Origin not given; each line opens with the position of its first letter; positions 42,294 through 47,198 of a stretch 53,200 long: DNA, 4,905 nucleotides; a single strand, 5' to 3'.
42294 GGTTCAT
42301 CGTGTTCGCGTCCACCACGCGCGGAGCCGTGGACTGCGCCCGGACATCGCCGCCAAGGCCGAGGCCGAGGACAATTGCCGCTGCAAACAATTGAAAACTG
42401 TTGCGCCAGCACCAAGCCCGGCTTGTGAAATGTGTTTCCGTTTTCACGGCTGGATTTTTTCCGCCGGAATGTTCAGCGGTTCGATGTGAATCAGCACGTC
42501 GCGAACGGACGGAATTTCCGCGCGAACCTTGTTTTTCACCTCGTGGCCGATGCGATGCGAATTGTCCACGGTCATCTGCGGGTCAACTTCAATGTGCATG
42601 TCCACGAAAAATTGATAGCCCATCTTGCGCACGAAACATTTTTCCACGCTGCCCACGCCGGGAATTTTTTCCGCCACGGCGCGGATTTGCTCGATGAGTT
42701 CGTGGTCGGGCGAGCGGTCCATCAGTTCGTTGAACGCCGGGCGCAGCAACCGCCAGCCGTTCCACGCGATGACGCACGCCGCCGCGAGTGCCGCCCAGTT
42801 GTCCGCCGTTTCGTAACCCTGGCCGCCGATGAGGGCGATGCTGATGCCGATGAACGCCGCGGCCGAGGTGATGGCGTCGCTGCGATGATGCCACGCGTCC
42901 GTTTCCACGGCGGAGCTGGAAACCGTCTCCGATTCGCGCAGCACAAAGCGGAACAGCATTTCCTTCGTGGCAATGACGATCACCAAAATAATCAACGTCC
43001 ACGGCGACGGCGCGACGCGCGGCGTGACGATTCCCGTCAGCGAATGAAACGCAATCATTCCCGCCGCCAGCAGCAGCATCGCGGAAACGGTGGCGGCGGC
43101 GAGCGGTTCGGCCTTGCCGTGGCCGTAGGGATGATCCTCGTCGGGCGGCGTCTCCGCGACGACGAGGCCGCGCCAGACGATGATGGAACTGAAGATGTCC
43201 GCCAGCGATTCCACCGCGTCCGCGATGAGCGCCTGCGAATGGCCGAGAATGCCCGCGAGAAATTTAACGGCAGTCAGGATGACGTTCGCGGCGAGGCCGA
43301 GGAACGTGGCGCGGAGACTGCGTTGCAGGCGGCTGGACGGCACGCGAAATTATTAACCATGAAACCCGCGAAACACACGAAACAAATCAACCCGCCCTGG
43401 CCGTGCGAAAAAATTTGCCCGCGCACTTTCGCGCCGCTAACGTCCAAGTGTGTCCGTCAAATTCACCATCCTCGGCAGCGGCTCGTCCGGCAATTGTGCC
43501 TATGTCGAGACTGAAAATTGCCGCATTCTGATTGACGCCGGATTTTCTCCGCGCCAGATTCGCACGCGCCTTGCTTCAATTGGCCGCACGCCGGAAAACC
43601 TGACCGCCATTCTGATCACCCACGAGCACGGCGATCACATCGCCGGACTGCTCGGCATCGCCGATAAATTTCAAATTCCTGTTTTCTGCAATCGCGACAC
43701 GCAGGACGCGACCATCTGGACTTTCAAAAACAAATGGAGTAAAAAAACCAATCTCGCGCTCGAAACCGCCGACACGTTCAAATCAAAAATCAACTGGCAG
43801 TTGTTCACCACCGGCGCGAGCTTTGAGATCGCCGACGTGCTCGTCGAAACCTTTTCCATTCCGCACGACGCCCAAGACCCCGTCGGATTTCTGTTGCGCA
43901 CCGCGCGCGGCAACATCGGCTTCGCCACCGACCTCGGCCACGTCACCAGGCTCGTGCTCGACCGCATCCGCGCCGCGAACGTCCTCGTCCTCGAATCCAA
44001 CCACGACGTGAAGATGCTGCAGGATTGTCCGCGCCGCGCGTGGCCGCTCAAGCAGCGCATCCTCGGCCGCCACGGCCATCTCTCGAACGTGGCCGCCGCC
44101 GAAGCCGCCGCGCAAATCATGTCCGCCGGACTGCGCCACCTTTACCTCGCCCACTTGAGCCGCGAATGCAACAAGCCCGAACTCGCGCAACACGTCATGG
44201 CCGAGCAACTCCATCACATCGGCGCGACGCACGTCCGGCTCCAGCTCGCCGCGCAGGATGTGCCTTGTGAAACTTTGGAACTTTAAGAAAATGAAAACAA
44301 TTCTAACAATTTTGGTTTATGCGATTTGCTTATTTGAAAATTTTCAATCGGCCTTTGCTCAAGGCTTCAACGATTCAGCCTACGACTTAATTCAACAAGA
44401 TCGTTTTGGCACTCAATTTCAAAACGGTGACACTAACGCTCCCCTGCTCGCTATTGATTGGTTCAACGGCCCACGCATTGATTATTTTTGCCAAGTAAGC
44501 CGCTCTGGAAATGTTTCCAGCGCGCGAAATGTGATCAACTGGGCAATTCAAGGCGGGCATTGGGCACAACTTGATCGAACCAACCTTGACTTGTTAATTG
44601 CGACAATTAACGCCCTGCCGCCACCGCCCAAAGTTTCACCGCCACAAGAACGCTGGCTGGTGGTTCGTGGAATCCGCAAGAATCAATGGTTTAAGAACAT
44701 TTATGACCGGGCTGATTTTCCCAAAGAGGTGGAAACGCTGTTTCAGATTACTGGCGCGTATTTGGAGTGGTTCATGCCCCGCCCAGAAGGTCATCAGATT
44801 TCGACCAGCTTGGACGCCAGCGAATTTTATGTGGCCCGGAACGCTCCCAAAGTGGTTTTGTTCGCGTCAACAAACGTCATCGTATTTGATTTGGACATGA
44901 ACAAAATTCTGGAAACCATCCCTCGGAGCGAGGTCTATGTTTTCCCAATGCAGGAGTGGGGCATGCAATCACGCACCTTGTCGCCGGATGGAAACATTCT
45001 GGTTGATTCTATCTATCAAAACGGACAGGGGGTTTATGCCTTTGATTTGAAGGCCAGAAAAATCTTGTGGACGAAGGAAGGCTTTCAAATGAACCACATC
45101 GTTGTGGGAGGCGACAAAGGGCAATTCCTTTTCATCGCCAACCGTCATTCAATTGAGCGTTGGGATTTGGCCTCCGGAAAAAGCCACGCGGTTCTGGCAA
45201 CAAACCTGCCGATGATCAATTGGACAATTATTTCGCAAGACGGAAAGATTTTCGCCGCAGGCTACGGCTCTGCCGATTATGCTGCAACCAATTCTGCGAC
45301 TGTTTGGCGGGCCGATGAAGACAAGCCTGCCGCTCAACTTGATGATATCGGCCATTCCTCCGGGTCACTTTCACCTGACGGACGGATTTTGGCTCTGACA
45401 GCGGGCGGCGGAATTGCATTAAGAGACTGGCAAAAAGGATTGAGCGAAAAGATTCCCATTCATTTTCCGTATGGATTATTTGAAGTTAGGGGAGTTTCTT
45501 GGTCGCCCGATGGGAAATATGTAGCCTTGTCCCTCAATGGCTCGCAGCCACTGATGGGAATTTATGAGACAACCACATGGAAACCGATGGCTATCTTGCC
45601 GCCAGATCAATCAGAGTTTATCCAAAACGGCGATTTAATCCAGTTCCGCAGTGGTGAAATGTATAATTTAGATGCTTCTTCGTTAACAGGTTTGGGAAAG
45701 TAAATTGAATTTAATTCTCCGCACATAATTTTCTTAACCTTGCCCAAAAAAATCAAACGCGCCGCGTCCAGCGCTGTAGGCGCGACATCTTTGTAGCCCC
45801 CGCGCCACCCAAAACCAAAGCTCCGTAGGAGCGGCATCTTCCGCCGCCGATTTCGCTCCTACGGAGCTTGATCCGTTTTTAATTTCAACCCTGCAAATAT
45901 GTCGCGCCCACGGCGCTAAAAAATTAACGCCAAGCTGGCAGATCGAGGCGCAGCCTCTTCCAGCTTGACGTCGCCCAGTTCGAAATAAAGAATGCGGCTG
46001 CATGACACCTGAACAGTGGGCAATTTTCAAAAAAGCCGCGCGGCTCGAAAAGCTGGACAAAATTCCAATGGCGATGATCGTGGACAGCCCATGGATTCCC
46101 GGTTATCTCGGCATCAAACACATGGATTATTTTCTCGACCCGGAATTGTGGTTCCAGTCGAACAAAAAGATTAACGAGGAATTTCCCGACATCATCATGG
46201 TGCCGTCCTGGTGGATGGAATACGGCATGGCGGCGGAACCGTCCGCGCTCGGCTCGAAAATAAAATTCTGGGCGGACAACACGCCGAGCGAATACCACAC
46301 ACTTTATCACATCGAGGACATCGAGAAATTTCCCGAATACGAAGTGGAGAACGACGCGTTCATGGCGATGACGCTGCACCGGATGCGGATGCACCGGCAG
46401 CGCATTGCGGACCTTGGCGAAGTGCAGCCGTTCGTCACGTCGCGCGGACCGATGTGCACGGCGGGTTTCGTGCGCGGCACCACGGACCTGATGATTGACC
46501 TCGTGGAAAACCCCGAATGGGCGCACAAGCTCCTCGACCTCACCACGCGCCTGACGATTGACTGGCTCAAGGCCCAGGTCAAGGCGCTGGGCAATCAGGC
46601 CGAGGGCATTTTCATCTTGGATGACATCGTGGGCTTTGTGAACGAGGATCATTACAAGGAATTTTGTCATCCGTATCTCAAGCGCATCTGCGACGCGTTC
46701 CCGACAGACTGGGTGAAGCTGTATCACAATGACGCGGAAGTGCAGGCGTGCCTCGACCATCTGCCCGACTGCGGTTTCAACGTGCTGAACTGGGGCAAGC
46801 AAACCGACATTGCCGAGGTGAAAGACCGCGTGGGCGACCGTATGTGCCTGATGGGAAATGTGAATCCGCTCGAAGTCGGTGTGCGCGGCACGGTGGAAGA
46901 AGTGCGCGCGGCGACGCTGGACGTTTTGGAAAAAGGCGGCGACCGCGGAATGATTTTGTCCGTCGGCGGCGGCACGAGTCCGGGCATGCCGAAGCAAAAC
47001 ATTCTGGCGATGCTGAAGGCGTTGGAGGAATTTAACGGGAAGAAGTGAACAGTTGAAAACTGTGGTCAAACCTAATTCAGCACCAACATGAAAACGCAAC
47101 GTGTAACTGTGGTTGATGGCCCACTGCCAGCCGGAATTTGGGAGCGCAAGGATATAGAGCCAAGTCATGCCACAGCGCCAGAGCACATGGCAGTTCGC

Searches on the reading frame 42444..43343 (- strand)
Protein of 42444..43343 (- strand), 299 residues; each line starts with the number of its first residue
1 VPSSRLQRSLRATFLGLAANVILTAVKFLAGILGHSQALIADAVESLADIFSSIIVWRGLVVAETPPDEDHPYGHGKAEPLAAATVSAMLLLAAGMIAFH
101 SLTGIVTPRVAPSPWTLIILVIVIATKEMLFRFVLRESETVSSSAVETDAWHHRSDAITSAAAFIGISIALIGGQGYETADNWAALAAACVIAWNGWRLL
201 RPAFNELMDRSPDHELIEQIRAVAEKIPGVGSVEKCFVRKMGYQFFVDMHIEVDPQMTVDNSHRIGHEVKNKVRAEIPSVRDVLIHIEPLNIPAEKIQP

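Call 23: search_protein_families(library=pfam, proteins=[window:42444-43343:-], max_evalue=0.001)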
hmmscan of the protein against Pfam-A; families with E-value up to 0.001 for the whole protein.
window:42444-43343:- (299 aa): 2 families
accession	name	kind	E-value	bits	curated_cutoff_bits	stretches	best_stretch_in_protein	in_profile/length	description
PF01545.26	Cation_efflux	-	9.1e-47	159.8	26.6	1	14-208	2-198/198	Cation efflux family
PF16916.11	ZT_dimer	-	2.6e-24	85.5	26.7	1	212-289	1-77/78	Dimerisation domain of Zinc Transporter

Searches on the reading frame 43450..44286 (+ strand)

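Call 23: search_protein_families(library=pfam, proteins=[window:43450-44286:+], max_evalue=0.001)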
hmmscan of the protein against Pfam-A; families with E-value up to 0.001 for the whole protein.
window:43450-44286:+ (278 aa): 4 families
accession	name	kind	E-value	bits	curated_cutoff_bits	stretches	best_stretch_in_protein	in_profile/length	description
PF12706.13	Lactamase_B_2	-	3.9e-24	85.8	27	1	25-235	2-199/200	Beta-lactamase superfamily domain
PF00753.33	Lactamase_B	-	8.2e-20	72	22.7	1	12-171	4-159/196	Metallo-beta-lactamase superfamily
PF13483.12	Lactamase_B_3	-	1.7e-05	25.3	24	1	15-179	8-129/160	Beta-lactamase superfamily domain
PF16661.11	Lactamase_B_6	-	0.00055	19.8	27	1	19-75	2-60/193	Metallo-beta-lactamase superfamily domain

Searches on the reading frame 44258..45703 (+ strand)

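Call 23: search_protein_families(library=pfam, proteins=[window:44258-45703:+], max_evalue=0.001)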
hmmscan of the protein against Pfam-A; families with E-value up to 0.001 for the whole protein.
window:44258-45703:+ (481 aa): 3 families
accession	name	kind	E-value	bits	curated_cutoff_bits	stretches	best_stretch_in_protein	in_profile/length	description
PF25174.1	Beta-prop_THOC3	-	1.8e-05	24.3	305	0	240-381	95-231/272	THOC3 beta-propeller domain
PF07676.18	PD40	-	3.9e-05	23.9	20.9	0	412-423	13-24/38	WD40-like Beta Propeller Repeat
PF04053.20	B-prop_COPA_B_2nd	-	6.1e-05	23.1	57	0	373-425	116-163/248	COPA/B second beta-propeller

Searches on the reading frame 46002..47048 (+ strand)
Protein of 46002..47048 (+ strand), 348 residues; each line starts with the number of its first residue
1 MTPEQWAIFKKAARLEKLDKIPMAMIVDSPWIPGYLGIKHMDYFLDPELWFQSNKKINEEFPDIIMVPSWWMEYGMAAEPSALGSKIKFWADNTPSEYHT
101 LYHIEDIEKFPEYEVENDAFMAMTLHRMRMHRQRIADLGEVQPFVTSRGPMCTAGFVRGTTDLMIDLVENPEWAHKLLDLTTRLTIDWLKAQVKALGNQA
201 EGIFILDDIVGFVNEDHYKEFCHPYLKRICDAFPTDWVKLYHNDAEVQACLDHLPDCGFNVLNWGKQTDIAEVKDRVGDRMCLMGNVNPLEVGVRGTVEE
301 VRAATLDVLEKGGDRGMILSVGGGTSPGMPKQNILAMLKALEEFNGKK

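Call 24: search_protein_families(library=pfam, proteins=[window:46002-47048:+], max_evalue=0.001)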
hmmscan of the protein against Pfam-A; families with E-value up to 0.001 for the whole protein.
window:46002-47048:+ (348 aa): 1 family
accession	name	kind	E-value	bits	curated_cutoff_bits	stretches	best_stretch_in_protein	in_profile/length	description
PF01208.23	URO-D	-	3.2e-42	145.2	23.9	1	72-343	70-345/346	Uroporphyrinogen decarboxylase (URO-D)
